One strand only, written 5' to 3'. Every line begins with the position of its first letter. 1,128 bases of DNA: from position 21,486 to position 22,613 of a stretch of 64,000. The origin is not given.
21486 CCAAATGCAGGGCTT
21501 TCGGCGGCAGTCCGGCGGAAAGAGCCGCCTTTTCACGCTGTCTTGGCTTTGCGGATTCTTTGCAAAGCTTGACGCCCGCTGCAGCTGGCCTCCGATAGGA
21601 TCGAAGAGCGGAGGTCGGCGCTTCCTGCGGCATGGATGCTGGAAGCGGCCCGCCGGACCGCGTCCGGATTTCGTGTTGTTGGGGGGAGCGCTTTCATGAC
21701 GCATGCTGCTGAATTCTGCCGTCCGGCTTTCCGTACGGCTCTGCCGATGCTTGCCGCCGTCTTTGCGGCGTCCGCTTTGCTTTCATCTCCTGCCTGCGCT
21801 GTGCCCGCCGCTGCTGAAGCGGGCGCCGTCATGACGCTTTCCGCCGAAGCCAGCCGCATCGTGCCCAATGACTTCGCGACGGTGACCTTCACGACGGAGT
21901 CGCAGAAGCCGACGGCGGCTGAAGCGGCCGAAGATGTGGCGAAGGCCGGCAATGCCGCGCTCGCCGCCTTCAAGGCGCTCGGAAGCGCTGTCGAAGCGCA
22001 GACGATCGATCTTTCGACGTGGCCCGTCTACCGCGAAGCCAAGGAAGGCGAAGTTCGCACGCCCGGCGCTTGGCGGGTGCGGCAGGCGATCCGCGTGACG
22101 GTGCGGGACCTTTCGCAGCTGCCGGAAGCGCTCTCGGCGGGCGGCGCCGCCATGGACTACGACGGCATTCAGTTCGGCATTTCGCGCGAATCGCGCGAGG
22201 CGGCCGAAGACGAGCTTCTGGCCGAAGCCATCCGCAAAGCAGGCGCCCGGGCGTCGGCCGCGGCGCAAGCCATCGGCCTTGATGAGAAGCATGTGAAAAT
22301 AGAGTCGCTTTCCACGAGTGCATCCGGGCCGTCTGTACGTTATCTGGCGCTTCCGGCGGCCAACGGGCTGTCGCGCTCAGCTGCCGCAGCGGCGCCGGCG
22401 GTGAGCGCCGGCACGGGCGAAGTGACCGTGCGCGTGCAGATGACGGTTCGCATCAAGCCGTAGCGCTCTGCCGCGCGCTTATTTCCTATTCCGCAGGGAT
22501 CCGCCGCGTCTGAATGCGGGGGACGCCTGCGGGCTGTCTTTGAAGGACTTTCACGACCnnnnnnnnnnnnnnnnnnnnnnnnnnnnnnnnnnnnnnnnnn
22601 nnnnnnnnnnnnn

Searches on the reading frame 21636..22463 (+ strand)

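Call 3: search_protein_families(library=pfam, proteins=[window:21636-22463:+], max_evalue=0.01)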
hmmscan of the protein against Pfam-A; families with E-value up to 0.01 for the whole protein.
window:21636-22463:+ (275 aa): 1 family
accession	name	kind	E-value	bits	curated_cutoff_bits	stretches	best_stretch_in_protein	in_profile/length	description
PF04402.19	SIMPL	-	1e-32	114.5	25.2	1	67-270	2-204/205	Protein of unknown function (DUF541)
